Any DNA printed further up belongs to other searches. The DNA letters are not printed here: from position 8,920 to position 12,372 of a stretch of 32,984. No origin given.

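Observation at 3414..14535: Uncharacterised six-gene membrane / coiled-coil block joined to the upstream side of the archaellum operon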

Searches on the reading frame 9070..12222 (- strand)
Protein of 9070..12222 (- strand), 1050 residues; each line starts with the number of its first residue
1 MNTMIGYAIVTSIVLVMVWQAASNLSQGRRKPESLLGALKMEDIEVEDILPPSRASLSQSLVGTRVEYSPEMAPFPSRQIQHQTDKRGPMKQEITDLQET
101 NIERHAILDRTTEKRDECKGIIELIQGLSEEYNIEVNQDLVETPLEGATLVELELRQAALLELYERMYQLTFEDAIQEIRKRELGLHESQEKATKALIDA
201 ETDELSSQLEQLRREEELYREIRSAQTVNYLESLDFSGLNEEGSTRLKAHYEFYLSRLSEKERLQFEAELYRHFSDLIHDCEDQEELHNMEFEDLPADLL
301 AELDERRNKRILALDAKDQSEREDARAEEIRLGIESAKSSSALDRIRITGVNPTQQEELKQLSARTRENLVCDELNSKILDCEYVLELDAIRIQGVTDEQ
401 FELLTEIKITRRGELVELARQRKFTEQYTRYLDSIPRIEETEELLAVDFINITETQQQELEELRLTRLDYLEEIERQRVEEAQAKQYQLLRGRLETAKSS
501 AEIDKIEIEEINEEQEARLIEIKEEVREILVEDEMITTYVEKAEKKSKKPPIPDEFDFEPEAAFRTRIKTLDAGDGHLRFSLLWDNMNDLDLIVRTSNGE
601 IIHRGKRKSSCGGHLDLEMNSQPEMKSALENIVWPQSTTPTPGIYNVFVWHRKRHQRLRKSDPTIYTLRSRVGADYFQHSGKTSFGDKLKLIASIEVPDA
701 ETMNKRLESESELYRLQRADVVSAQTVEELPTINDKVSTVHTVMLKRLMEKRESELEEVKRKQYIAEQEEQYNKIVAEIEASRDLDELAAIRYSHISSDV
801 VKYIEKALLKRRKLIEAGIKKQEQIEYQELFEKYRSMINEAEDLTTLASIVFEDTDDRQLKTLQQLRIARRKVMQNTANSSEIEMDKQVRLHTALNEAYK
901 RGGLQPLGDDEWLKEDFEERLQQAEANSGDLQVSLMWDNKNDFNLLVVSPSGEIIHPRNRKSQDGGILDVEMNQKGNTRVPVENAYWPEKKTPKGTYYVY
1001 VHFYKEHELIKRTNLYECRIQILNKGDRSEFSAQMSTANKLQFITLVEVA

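Call 4: search_protein_families(library=pfam, proteins=[window:9070-12222:-], max_evalue=0.1)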
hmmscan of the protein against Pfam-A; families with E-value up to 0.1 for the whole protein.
window:9070-12222:- (1050 aa): 1 family
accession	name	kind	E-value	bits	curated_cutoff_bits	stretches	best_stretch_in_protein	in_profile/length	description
PF14278.11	TetR_C_8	-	0.069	13.7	26.1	0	247-301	14-67/103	Transcriptional regulator C-terminal region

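Call 5: search_protein_families(library=ncbifam, proteins=[window:9070-12222:-], max_evalue=0.1)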
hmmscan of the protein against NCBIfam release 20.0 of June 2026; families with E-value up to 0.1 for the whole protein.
window:9070-12222:- (1050 aa): 0 families

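Call 88: search_protein_families(library=padloc, proteins=[window:9070-12222:-], max_evalue=0.01)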
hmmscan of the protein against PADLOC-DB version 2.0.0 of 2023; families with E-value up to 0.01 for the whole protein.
window:9070-12222:- (1050 aa): 0 families
